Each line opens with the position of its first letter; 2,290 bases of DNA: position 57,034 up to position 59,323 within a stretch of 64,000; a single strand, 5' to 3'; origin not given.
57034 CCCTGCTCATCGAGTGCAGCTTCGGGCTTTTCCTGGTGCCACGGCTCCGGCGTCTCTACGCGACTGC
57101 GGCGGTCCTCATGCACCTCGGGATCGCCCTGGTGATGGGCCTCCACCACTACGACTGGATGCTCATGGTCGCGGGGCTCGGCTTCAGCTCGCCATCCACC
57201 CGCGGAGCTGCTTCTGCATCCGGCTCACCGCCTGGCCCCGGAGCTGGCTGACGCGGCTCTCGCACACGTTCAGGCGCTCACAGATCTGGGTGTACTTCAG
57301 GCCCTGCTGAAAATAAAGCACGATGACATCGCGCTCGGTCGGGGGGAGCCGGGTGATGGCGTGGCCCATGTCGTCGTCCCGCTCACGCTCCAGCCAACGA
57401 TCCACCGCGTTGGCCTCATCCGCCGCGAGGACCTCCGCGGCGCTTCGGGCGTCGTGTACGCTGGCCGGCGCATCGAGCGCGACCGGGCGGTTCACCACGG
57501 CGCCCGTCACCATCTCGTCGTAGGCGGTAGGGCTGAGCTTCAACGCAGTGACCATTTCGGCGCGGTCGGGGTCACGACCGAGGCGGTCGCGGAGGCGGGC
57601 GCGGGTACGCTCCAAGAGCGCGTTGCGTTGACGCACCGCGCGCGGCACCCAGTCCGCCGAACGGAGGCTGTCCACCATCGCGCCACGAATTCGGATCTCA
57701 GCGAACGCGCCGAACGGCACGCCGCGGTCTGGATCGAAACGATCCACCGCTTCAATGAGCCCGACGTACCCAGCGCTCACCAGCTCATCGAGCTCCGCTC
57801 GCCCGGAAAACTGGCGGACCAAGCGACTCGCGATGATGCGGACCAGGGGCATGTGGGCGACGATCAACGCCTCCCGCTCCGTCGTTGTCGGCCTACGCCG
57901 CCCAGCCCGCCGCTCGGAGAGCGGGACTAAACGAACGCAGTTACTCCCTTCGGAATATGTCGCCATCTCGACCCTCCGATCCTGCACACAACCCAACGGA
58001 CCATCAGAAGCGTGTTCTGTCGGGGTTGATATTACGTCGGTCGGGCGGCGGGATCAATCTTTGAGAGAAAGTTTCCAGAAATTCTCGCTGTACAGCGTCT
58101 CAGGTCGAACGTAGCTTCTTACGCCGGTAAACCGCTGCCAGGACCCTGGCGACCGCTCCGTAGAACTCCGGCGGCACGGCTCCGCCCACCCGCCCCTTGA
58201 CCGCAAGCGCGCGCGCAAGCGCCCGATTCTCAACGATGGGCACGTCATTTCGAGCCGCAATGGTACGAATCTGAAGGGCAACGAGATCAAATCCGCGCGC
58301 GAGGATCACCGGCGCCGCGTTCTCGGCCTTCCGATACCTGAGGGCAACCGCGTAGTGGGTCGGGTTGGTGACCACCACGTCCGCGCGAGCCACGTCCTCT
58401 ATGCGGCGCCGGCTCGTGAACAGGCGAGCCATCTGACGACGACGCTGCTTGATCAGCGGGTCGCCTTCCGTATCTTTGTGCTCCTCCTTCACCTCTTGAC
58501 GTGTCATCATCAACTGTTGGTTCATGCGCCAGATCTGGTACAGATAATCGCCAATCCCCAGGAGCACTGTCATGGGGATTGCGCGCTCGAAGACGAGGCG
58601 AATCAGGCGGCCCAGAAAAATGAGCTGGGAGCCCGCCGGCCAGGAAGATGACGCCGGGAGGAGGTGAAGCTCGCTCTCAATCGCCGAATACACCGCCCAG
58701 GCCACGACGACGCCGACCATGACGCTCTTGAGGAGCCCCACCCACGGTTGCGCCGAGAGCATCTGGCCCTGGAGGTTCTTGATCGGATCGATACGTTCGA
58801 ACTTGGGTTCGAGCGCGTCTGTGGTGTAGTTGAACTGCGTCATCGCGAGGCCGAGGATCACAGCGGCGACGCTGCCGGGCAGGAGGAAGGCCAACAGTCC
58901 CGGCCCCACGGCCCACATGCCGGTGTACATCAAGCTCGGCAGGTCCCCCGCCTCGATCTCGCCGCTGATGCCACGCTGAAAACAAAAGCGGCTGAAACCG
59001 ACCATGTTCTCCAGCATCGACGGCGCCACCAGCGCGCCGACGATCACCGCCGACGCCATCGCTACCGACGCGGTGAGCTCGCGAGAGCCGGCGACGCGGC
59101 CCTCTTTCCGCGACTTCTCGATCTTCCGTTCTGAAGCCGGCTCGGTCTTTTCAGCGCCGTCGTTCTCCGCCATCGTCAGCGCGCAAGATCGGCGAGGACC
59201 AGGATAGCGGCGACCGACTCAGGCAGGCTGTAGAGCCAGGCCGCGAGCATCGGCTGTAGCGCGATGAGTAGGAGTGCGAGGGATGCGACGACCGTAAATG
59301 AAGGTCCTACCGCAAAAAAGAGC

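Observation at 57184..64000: Intact flagellar export/switch operon and fliA in a genome with myxobacterial hallmarks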

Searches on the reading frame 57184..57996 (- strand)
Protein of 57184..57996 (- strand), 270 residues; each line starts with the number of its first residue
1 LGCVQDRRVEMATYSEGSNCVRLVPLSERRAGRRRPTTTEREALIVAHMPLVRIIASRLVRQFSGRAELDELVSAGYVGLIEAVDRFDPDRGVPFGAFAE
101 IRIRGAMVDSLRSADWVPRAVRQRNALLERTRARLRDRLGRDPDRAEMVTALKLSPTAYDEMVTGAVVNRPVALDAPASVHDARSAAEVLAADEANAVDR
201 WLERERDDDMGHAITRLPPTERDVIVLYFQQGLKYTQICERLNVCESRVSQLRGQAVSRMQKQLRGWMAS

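Call 3: search_protein_families(library=pfam, proteins=[window:57184-57996:-], max_evalue=0.01)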
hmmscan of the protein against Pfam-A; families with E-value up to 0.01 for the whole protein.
window:57184-57996:- (270 aa): 6 families
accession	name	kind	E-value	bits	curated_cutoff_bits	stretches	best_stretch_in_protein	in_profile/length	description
PF04542.20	Sigma70_r2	-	2.4e-15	56.5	24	1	44-116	1-70/71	Sigma-70 region 2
PF04545.22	Sigma70_r4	-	1.6e-10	40.8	24.1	1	213-262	1-50/50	Sigma-70, region 4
PF08281.18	Sigma70_r4_2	-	1.7e-08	34.4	25.7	1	211-259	5-53/54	Sigma-70, region 4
PF04539.22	Sigma70_r3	-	1.1e-05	25.9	25.3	1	128-195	6-71/78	Sigma-70 region 3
PF13384.12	HTH_23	-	0.00013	22.2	24.6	1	225-253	10-38/50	Homeodomain-like domain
PF13518.12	HTH_28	-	0.009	16.5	25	0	225-253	5-33/52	Helix-turn-helix domain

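Call 32: search_protein_families(library=ncbifam, proteins=[window:57184-57996:-], max_evalue=0.01)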
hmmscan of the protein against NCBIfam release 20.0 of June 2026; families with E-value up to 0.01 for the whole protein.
window:57184-57996:- (270 aa): 79 families (the best 25 are shown)
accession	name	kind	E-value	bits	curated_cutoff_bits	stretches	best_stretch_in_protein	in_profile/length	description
TIGR02479.1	FliA_WhiG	subfamily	4.5e-58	196.6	189.6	1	44-264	1-223/224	FliA/WhiG family RNA polymerase sigma factor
NF005413.0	PRK06986.1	subfamily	1.6e-50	172.2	201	1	38-267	12-239/241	RNA polymerase sigma factor FliA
NF004935.0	PRK06288.1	equivalog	2e-48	165.4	343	1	40-264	34-262/270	RNA polymerase sigma factor WhiG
NF005809.0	PRK07670.1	equivalog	8.3e-38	130.3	326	1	41-265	25-251/255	FliA/WhiG family RNA polymerase sigma factor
NF004572.0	PRK05911.1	equivalog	3.6e-31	108.5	378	1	40-264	24-253/257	RNA polymerase sigma factor sigma-28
TIGR02980.1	SigBFG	subfamily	2.6e-29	102.5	234.35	1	39-264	3-226/227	SigB/SigF/SigG family RNA polymerase sigma factor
TIGR02937.1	sigma70-ECF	superfamily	2.5e-28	98.8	42.9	1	40-264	2-165/165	sigma-70 family RNA polymerase sigma factor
NF005644.0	PRK07408.1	subfamily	1.2e-25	90.6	261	1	34-264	22-253/258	RNA polymerase sigma factor SigF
NF005514.0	PRK07122.1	subfamily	1.5e-25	89.8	372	1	39-264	40-263/264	RNA polymerase sigma factor SigF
NF009091.0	PRK12427.1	equivalog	1.8e-25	90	339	1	38-262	14-229/233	FliA/WhiG family RNA polymerase sigma factor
TIGR02997.1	Sig70-cyanoRpoD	subfamily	7.2e-21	74.7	384.5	1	39-260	74-297/298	RNA polymerase sigma factor, RpoD/SigA family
NF004615.0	PRK05949.1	subfamily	1.2e-18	67.2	530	1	42-262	94-316/327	RNA polymerase sigma factor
NF006071.0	PRK08215.1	equivalog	5.7e-17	62.1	372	1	39-264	37-257/258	RNA polymerase sporulation sigma factor SigG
NF005693.0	PRK07500.1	equivalog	1.8e-15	56.8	315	1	40-264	41-277/289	RNA polymerase factor sigma-32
TIGR02885.1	spore_sigF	equivalog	5.2e-15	55.9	321.45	1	40-264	12-231/231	RNA polymerase sporulation sigma factor SigF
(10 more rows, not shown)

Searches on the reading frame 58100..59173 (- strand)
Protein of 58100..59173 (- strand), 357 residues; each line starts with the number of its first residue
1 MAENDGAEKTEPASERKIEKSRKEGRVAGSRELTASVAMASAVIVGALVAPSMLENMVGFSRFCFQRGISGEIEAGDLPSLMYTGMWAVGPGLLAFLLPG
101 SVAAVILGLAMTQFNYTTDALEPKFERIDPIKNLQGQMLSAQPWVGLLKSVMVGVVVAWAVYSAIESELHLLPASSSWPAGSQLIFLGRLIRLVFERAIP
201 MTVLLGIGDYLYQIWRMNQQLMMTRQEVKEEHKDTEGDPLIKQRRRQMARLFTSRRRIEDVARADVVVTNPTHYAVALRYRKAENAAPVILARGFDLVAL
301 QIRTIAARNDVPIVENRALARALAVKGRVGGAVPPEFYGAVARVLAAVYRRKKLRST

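Call 3: search_protein_families(library=pfam, proteins=[window:58100-59173:-], max_evalue=0.01)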
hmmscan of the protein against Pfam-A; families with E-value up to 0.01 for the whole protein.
window:58100-59173:- (357 aa): 1 family
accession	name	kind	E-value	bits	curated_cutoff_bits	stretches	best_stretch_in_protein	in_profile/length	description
PF01312.24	Bac_export_2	-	1.2e-100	337.4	24.4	1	8-348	2-335/335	FlhB HrpN YscU SpaS Family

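Call 6: find_related_loci(query=window:58100-59173:-, collection=genome_contigs, flank=10000)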
Query window:58100-59173:- (357 aa) in genome_contigs; peptide patterns used: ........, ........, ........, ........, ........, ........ (x = any residue, [..] = any of these).
485 stretches matched a pattern; 425 encode a relative of the query (tblastn E <= 1e-3); the best 80 are kept; 80 distinct loci.
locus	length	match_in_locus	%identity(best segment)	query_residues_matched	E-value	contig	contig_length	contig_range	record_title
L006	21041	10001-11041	33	8-353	9e-63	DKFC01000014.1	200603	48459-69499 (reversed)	MAG TPA_asm: Firmicutes bacterium UBA6806 UBA6806_contig_2646, whole genome shotgun sequence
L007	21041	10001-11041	32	8-353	5e-63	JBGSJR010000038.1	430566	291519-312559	MAG: Acidaminobacteraceae bacterium isolate JTS-AC161 k141_3573263, whole genome shotgun sequence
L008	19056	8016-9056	36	8-353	3e-62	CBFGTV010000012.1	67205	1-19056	MAG TPA_asm: uncultured Clostridiaceae bacterium isolate SRR17295758_concoct_140 genome assembly, contig: ERZ23579493.21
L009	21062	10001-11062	36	1-355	2e-61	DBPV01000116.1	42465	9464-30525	MAG TPA_asm: Syntrophaceae bacterium UBA1411 UBA1411_contig_25764, whole genome shotgun sequence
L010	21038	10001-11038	36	2-349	2e-61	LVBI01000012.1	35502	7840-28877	MAG: Spirochaetales bacterium Spiro_07 Spiro_07_contig_211251, whole genome shotgun sequence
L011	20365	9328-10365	36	2-349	2e-60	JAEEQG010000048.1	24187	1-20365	MAG: Spirochaetes bacterium isolate Tb.RUG.33 k141_3126758_flag=0_multi=16.9984_len=24187, whole genome shotgun sequence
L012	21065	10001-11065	36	1-355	2e-60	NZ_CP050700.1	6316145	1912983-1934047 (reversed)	Desulfopila sp. IMCC35008 chromosome, complete genome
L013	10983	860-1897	33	6-352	1e-60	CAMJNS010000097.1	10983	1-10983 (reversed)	MAG: uncultured bacterium isolate SRR12081303_bin.101_metaWRAP_v1.3_MAG genome assembly, contig: ERZ12289767.9204, whole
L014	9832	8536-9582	37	1-352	4e-60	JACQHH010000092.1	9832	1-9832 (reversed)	MAG: Candidatus Lambdaproteobacteria bacterium isolate NC_groundwater_1094_Ag_S2p5_68_117 S_2p5_S6_coassembly_k141_19818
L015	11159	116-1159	33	3-352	3e-60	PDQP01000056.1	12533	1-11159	MAG: Deltaproteobacteria bacterium isolate DOLZORAL124_49_6 DolZOral124_scaffold_8047, whole genome shotgun sequence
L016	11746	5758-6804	35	1-352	2e-59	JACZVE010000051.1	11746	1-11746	MAG: SAR324 cluster bacterium isolate B17T1L6 B17T1L6_NODE1851, whole genome shotgun sequence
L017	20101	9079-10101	33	8-349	2e-59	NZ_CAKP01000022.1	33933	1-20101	Caloramator australicus RC3, whole genome shotgun sequence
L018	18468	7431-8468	35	2-349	1e-59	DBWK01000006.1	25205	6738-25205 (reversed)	MAG TPA_asm: Treponema sp. UBA1240 UBA1240_contig_33156, whole genome shotgun sequence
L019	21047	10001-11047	34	6-353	4e-59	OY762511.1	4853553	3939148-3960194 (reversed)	MAG: uncultured Acidaminobacter sp. isolate eb0b3795-456d-4346-a6b9-bf51d2f12fe3 genome assembly, chromosome: 1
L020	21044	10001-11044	38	1-352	9e-59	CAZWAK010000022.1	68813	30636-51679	MAG TPA_asm: uncultured Heliobacteriaceae bacterium isolate SRP287051_co1_146 genome assembly, contig: NODE_842_length_6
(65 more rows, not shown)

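Call 19: find_homologous_proteins(query=window:58100-59173:-, max_evalue=1e-10)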
Query window:58100-59173:- (357 aa): 5194 proteins with E <= 1e-10 among 8000 candidates; the best 120 are listed.
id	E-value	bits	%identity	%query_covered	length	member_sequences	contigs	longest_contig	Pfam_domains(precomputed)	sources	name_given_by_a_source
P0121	1.9e-227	772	100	100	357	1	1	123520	PF01312.25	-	-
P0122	6.6e-131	455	58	99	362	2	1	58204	PF01312.25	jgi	jgi:flagellar biosynthesis protein FlhB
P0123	3.0e-130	452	60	99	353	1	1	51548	PF01312.25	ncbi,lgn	-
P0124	5.3e-128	445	57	98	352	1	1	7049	PF01312.25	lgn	-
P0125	1.1e-114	401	55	97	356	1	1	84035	PF01312.25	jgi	jgi:flagellar biosynthetic protein FlhB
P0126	1.1e-106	375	49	99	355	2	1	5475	PF01312.25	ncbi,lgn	-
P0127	1.2e-101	358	48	99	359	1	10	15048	PF01312.25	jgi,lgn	jgi:flagellar biosynthesis protein FlhB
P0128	2.7e-101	357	49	100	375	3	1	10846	PF01312.25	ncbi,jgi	jgi:flagellar biosynthetic protein FlhB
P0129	3.0e-100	354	50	98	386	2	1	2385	PF01312.25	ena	-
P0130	8.0e-99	349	49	100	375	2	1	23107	PF01312.25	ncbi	-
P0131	9.1e-98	346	47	98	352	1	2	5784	PF01312.25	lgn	-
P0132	1.4e-97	345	47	99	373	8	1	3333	PF01312.25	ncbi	-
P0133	1.8e-97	345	48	99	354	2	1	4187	PF01312.25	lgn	-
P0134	2.7e-96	341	48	99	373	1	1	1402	PF01312.25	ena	-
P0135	4.8e-96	340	45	99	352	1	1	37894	PF01312.25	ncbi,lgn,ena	-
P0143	1.2e-89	319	46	99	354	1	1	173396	PF01312.25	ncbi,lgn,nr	ncbi:MAG: EscU/YscU/HrcU family type III secretion system export apparatus switch protein [Pseudomon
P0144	3.7e-88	314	45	99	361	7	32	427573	PF01312.25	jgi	jgi:flagellar biosynthetic protein FlhB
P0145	4.5e-88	314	45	98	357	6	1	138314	PF01312.25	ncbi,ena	-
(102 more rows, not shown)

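Call 20: find_encoding_contigs(protein=P0123, flank=10000, max_places=3)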
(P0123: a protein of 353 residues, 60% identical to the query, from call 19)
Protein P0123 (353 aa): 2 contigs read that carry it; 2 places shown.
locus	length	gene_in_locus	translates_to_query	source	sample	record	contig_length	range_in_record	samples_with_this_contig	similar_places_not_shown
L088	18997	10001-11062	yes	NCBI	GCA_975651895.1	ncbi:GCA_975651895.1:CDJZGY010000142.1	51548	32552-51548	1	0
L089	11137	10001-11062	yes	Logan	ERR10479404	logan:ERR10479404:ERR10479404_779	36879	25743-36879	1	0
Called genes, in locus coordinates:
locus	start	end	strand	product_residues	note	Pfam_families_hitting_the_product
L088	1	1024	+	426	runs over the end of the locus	PF00006:ATP-synt_ab, PF18269:T3SS_ATPase_C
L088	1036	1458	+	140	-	-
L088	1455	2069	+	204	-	-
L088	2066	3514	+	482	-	-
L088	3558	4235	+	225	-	PF03963:FlgD, PF13860:FlgD_ig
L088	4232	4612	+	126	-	-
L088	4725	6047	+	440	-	PF00460:Flg_bb_rod (weak), PF22692:LlgE_F_G_D1, PF07559:FlgE_D2, PF06429:Flg_bbr_C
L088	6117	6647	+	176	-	PF03748:FliL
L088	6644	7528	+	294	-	PF01052:FliMN_C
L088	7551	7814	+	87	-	PF28396:SepQ_C (weak), PF01052:FliMN_C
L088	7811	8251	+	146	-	-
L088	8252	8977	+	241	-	PF00813:FliP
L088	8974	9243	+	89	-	PF01313:Bac_export_3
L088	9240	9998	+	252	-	PF01311:Bac_export_1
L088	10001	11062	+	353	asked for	PF01312:Bac_export_2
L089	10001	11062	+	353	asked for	PF01312:Bac_export_2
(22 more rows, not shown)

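Call 21: find_encoding_contigs(protein=P0143, flank=10000, max_places=3)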
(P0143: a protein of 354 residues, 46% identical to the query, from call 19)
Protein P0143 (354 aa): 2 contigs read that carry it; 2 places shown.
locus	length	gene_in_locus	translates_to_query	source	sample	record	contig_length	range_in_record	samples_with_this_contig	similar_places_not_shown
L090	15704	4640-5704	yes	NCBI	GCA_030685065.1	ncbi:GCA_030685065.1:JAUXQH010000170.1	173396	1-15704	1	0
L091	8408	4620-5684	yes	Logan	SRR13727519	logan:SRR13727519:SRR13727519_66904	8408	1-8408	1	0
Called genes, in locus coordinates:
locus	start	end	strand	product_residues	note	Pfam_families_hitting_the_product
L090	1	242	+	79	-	PF06429:Flg_bbr_C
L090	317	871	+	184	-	PF03748:FliL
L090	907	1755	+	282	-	PF01052:FliMN_C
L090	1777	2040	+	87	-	PF01052:FliMN_C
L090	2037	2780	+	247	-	-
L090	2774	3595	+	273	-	PF00813:FliP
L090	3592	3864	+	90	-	PF01313:Bac_export_3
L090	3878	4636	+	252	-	PF01311:Bac_export_1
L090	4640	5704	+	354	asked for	PF01312:Bac_export_2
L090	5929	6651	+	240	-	PF04542:Sigma70_r2, PF04539:Sigma70_r3, PF08281:Sigma70_r4_2, PF04545:Sigma70_r4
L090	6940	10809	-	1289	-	PF11617:Cu-binding_MopE (weak), PF00932:LTD, PF13517:FG-GAP_3 (faint), PF11617:Cu-binding_MopE, PF00932:LTD, PF11617:Cu-binding_MopE, PF01839:FG-GAP (weak)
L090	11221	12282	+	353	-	PF03741:TerC, PF04332:DUF475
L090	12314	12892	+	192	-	PF02342:TerD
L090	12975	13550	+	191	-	PF02342:TerD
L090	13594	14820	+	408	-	-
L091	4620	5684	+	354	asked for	PF01312:Bac_export_2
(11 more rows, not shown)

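Call 32: search_protein_families(library=ncbifam, proteins=[window:58100-59173:-], max_evalue=0.01)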
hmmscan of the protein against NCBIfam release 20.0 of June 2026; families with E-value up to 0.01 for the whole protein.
window:58100-59173:- (357 aa): 9 families
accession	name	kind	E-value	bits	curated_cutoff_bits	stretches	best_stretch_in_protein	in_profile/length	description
TIGR00328.1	flhB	equivalog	2.4e-92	309.8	349.25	1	8-353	2-346/348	flagellar biosynthesis protein FlhB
TIGR01404.2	FlhB_rel_III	equivalog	6.3e-76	256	358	1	8-349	1-339/341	type III secretion system export apparatus subunit SctU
NF009411.0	PRK12772.1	equivalog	1.9e-74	251.2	739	1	7-353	263-608/610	fused FliR family export protein/FlhB family type III secretion system protein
NF009364.0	PRK12721.1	equivalog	1.6e-56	191.9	381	1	7-349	2-341/352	EscU/YscU/HrcU family type III secretion system export apparatus switch protein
NF009117.0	PRK12468.1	equivalog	3.1e-52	177.6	712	1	1-355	1-354/386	flagellar biosynthesis protein FlhB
NF004950.0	PRK06298.1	equivalog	6.8e-48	163.6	434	1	8-346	3-339/360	type III secretion system protein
NF009412.0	PRK12773.1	equivalog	1.5e-44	152.2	886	1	4-348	300-642/649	flagellar biosynthesis protein FlhB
NF006017.0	PRK08156.1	equivalog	3.8e-33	115.2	394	1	7-323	2-310/367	EscU/YscU/HrcU family type III secretion system export apparatus switch protein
TIGR00789.1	flhB_rel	hypoth_equivalog_domain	1.9e-14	53.6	117.35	1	273-352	3-81/84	FlhB-like flagellar biosynthesis protein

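Call 45: find_encoding_contigs(protein=P0126, flank=10000, max_places=3)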
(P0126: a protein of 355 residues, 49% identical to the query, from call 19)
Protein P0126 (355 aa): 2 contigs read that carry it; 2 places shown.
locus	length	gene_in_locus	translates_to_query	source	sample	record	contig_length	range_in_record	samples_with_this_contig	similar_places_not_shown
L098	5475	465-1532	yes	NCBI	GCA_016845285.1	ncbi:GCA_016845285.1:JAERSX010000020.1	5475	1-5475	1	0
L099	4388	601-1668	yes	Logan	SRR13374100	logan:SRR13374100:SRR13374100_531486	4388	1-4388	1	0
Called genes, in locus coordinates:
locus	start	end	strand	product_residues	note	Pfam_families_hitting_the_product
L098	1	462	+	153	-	?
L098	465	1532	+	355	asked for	PF01312:Bac_export_2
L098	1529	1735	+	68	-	-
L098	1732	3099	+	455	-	PF08668:HDOD, PF01966:HD (weak)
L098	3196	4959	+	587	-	PF07238:PilZ (weak)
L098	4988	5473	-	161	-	?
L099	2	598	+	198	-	?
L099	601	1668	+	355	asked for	PF01312:Bac_export_2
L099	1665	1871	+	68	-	-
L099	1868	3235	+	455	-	PF08668:HDOD, PF01966:HD (weak)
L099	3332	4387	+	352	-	?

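Call 63: find_encoding_contigs(protein=P0144, flank=10000, max_places=1)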
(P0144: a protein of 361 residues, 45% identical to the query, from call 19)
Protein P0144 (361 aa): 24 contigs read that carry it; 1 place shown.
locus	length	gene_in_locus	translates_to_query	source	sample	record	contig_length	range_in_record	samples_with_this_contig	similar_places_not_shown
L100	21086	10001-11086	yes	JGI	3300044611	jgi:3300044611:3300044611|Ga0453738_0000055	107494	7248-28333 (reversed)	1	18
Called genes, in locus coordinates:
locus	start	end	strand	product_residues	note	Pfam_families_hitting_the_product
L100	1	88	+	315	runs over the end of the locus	PF01145:Band_7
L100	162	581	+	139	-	PF02050:FliJ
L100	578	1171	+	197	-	PF03448:MgtE_N (faint)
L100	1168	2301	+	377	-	-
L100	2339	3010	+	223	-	PF03963:FlgD, PF13861:FLgD_tudor, PF13860:FlgD_ig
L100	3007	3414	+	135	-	PF12611:Flagellar_put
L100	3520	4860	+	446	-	PF00460:Flg_bb_rod (weak), PF22692:LlgE_F_G_D1, PF07559:FlgE_D2, PF06429:Flg_bbr_C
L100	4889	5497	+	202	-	PF03748:FliL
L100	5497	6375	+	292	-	PF01052:FliMN_C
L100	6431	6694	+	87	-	PF28396:SepQ_C (weak), PF01052:FliMN_C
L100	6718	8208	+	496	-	PF04347:FliO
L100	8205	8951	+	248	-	PF00813:FliP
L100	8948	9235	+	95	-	PF01313:Bac_export_3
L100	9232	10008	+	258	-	PF01311:Bac_export_1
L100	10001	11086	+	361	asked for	PF01312:Bac_export_2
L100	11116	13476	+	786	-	PF11617:Cu-binding_MopE, PF01839:FG-GAP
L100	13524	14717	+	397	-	-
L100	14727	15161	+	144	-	-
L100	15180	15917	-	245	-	PF00081:Sod_Fe_N, PF02777:Sod_Fe_C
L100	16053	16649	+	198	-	PF00081:Sod_Fe_N, PF02777:Sod_Fe_C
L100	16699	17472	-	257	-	PF14064:HmuY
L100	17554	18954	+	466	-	-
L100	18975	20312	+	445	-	PF14522:Cytochrome_C7 (faint), PF22113:Mtrc-MtrF_II-IV_dom (faint)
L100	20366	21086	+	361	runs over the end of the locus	PF02119:FlgI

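Call 64: find_encoding_contigs(protein=P0145, flank=10000, max_places=1)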
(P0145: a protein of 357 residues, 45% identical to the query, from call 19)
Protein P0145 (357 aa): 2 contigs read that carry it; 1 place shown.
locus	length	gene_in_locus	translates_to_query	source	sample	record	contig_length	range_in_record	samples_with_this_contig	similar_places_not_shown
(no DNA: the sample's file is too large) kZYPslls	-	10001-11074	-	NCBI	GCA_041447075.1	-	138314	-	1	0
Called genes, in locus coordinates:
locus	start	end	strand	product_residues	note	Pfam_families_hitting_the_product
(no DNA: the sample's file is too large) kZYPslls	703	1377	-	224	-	-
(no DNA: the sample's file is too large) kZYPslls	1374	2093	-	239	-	PF20085:TGL (weak)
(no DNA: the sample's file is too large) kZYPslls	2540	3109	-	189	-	-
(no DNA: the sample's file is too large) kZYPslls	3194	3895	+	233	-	-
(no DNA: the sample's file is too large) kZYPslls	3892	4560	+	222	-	PF03963:FlgD, PF13860:FlgD_ig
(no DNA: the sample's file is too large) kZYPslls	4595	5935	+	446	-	PF22692:LlgE_F_G_D1, PF07559:FlgE_D2, PF06429:Flg_bbr_C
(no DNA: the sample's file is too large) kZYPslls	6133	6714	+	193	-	PF03748:FliL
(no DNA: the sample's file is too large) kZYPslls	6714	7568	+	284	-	PF01052:FliMN_C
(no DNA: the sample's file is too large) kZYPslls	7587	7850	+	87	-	PF01052:FliMN_C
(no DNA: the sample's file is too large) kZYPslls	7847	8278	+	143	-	-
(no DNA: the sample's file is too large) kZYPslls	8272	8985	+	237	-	PF00813:FliP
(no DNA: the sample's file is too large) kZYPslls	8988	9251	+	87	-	PF01313:Bac_export_3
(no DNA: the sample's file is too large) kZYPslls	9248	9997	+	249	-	PF01311:Bac_export_1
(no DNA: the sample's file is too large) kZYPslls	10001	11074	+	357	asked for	PF01312:Bac_export_2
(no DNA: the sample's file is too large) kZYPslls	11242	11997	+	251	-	PF04542:Sigma70_r2, PF04539:Sigma70_r3, PF08281:Sigma70_r4_2, PF04545:Sigma70_r4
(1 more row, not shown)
